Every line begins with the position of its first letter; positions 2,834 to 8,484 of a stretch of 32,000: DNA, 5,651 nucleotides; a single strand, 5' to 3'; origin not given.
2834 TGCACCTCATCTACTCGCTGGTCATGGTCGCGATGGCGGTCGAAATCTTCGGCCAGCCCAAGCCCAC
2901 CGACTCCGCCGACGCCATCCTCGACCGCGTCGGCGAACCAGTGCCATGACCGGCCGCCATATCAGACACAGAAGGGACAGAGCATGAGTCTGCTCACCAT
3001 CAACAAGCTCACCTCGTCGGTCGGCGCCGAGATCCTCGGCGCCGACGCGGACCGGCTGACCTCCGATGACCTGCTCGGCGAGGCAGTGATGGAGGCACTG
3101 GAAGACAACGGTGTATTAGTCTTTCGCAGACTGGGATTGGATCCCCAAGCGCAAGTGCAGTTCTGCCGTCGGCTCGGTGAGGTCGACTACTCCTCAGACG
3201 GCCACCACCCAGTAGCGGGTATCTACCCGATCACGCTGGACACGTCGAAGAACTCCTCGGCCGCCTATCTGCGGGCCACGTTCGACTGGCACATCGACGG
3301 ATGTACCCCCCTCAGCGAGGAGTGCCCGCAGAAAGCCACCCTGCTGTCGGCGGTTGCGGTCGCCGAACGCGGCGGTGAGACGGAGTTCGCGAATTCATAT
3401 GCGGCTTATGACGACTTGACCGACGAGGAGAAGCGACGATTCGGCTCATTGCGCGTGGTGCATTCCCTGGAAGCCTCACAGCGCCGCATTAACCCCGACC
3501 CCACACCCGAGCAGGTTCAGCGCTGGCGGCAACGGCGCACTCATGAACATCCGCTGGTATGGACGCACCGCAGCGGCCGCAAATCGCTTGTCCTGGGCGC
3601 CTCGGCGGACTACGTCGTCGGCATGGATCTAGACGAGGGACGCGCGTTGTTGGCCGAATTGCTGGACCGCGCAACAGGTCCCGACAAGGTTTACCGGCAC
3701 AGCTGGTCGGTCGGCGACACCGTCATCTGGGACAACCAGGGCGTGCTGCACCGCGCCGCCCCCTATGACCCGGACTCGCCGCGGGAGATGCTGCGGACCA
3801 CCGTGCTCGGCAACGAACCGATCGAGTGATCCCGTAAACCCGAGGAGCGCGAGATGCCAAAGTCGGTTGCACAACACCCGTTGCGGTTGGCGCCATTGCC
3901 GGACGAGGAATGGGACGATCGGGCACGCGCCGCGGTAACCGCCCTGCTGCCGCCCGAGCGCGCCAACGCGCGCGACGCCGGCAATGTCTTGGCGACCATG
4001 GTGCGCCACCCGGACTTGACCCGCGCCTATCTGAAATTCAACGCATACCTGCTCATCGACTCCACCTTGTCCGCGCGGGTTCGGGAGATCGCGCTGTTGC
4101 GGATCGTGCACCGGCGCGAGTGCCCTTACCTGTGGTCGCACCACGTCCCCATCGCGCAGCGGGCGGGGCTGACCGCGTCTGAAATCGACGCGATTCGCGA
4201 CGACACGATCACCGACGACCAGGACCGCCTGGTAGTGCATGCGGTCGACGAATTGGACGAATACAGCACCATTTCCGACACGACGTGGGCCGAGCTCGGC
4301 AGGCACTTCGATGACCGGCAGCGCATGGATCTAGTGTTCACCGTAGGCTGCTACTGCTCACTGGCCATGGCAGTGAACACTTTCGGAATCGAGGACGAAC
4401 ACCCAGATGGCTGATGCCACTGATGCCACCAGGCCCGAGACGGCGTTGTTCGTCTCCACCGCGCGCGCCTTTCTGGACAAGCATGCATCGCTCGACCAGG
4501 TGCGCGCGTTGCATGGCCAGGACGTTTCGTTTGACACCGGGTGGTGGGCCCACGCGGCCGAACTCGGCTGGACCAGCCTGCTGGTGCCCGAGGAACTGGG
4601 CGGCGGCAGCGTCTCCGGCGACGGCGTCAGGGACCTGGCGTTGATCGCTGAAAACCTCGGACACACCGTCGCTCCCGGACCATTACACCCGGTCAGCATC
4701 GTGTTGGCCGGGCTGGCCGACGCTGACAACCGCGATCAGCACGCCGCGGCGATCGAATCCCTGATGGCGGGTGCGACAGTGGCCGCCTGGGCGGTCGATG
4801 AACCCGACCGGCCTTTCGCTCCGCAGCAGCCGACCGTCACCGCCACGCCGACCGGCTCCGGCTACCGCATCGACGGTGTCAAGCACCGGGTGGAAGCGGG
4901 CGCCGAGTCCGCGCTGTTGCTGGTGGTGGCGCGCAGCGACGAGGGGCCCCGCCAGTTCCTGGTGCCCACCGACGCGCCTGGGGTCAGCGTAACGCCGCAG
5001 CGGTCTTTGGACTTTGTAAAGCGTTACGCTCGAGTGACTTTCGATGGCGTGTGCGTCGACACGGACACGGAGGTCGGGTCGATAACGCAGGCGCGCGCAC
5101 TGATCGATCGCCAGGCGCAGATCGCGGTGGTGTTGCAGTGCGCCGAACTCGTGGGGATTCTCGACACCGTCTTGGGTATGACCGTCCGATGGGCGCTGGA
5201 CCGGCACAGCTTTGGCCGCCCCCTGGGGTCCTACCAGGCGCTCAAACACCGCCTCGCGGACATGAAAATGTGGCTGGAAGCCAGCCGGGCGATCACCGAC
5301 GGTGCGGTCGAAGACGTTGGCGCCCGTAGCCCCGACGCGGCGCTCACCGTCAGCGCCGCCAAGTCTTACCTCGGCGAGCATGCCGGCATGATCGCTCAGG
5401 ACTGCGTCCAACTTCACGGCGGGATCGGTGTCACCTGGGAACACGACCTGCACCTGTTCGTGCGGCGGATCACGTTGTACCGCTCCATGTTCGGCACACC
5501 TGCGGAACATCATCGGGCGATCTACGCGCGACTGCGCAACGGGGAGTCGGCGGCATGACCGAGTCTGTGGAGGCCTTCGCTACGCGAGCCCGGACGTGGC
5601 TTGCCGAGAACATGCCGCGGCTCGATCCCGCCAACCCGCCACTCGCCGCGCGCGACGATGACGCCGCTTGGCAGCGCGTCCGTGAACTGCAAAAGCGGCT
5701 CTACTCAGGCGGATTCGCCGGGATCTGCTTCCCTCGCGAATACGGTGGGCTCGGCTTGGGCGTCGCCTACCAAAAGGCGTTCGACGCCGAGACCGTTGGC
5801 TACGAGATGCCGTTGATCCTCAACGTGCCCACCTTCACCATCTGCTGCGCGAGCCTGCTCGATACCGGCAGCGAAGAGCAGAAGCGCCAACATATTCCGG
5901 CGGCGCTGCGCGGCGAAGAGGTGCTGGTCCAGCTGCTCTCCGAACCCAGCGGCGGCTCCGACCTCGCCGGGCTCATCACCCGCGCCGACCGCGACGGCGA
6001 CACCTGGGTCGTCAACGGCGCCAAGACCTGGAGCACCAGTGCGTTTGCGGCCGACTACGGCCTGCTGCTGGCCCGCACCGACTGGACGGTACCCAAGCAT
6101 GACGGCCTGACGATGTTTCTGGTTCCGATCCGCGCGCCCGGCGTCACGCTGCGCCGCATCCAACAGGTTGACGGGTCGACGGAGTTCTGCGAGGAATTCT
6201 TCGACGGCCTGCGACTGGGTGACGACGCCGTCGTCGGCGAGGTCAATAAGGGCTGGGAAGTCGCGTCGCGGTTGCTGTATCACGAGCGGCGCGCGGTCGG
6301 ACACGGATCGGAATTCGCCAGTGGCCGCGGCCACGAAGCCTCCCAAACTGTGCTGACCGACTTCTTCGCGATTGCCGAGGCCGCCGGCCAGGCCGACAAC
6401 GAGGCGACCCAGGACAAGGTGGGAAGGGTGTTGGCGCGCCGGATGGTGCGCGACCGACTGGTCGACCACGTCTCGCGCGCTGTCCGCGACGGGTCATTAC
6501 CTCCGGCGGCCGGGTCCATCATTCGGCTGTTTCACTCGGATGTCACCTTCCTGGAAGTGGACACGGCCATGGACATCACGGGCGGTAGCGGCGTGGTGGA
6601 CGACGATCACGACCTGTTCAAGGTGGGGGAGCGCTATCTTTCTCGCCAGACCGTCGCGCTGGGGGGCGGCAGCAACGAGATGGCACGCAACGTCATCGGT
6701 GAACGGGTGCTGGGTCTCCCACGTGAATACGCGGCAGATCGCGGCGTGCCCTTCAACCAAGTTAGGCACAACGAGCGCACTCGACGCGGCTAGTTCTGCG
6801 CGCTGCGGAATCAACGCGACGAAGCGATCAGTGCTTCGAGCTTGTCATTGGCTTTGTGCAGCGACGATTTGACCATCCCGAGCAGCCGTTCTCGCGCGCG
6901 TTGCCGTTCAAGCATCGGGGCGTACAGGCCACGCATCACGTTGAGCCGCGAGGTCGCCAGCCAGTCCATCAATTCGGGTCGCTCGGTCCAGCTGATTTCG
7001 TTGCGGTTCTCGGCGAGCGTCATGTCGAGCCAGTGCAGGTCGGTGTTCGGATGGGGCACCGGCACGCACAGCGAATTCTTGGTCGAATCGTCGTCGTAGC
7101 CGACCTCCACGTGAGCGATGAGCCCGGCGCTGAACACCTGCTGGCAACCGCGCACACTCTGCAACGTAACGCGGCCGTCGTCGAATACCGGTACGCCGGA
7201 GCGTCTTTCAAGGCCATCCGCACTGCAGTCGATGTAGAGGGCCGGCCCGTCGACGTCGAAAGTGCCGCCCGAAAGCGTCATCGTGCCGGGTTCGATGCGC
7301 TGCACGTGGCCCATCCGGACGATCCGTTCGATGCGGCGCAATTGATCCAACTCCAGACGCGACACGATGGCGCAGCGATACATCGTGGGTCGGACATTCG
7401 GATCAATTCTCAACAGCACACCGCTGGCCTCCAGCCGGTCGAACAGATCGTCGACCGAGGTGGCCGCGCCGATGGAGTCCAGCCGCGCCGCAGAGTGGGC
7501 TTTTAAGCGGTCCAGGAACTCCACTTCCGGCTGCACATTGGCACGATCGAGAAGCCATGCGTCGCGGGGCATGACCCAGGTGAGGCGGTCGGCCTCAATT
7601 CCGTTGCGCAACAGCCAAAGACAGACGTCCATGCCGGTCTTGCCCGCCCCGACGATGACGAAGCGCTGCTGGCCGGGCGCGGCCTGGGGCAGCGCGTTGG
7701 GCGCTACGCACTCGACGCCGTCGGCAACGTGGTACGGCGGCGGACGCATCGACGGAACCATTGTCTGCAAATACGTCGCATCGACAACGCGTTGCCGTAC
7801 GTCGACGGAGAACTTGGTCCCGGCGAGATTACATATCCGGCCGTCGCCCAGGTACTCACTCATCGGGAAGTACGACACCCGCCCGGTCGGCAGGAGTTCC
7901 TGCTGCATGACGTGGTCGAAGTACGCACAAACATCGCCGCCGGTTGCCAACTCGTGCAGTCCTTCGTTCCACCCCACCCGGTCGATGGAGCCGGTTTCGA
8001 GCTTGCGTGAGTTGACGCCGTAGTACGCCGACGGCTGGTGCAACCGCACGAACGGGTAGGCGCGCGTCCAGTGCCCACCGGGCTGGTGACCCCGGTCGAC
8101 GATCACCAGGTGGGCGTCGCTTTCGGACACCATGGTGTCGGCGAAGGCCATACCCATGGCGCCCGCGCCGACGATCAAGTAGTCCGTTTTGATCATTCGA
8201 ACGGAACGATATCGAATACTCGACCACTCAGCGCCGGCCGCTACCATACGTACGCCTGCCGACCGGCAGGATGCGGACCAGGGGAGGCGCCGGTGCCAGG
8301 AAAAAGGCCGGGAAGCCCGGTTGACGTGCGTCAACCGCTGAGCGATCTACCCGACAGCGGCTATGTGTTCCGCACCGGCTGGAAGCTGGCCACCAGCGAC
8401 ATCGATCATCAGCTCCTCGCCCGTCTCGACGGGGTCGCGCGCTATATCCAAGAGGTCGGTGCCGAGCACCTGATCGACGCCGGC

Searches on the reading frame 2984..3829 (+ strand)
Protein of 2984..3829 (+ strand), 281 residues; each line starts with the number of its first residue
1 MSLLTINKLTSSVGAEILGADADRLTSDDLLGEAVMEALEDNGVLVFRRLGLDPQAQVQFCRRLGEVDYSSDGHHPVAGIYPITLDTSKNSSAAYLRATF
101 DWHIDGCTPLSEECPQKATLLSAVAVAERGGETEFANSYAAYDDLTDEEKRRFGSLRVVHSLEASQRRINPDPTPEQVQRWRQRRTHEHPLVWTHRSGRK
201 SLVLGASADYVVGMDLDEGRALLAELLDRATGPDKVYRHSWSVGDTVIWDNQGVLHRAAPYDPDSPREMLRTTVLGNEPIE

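Call 7: search_protein_families(library=pfam, proteins=[window:2984-3829:+], max_evalue=0.001)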
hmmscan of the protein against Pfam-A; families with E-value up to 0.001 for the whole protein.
window:2984-3829:+ (281 aa): 1 family
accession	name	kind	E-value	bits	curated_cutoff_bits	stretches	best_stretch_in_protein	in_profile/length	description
PF02668.22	TauD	-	9.9e-58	196.6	27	1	6-273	2-267/267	Taurine catabolism dioxygenase TauD, TfdA family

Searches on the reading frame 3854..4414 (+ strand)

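Call 7: search_protein_families(library=pfam, proteins=[window:3854-4414:+], max_evalue=0.001)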
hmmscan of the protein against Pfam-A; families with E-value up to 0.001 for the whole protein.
window:3854-4414:+ (186 aa): 1 family
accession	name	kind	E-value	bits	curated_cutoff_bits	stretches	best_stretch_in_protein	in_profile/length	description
PF02627.25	CMD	-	1.1e-10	41.8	23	1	53-131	1-79/84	Carboxymuconolactone decarboxylase family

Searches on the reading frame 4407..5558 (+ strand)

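Call 7: search_protein_families(library=pfam, proteins=[window:4407-5558:+], max_evalue=0.001)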
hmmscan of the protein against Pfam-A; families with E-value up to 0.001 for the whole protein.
window:4407-5558:+ (383 aa): 4 families
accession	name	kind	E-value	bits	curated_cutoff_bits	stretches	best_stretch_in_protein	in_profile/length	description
PF00441.29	Acyl-CoA_dh_1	-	1.6e-23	83.9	22.4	1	243-374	17-147/150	Acyl-CoA dehydrogenase, C-terminal domain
PF02771.21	Acyl-CoA_dh_N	-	2.7e-08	34.6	22.9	1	10-115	2-105/113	Acyl-CoA dehydrogenase, N-terminal domain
PF02770.24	Acyl-CoA_dh_M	-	2.9e-08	34.2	33.3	1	132-199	6-79/97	Acyl-CoA dehydrogenase, middle domain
PF08028.16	Acyl-CoA_dh_2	-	2.5e-05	25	22.7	1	244-353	3-121/134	Acyl-CoA dehydrogenase, C-terminal domain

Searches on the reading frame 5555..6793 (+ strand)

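Call 7: search_protein_families(library=pfam, proteins=[window:5555-6793:+], max_evalue=0.001)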
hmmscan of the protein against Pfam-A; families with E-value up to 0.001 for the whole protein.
window:5555-6793:+ (412 aa): 3 families
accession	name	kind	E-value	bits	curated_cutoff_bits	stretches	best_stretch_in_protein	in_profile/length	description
PF02770.24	Acyl-CoA_dh_M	-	1e-19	70.9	33.3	1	128-209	4-85/97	Acyl-CoA dehydrogenase, middle domain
PF00441.29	Acyl-CoA_dh_1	-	5e-12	46.6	22.4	1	231-386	1-150/150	Acyl-CoA dehydrogenase, C-terminal domain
PF02771.21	Acyl-CoA_dh_N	-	2.8e-11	44.2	22.9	1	5-121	4-113/113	Acyl-CoA dehydrogenase, N-terminal domain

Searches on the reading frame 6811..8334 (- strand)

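Call 7: search_protein_families(library=pfam, proteins=[window:6811-8334:-], max_evalue=0.001)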
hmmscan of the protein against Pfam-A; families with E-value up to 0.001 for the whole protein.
window:6811-8334:- (507 aa): 4 families
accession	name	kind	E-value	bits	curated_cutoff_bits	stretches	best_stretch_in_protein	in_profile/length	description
PF13450.12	NAD_binding_8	-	3.8e-06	27.5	21.9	1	54-91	1-37/68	NAD(P)-binding Rossmann-like domain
PF13738.12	Pyr_redox_3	-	4.4e-05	23.3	30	0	173-263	112-202/305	Pyridine nucleotide-disulphide oxidoreductase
PF07992.20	Pyr_redox_2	-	0.00032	20.6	26.1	0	218-248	138-168/291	Pyridine nucleotide-disulphide oxidoreductase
PF01488.26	Shikimate_DH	-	0.00053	20.5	24.3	0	50-83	13-46/138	Shikimate / quinate 5-dehydrogenase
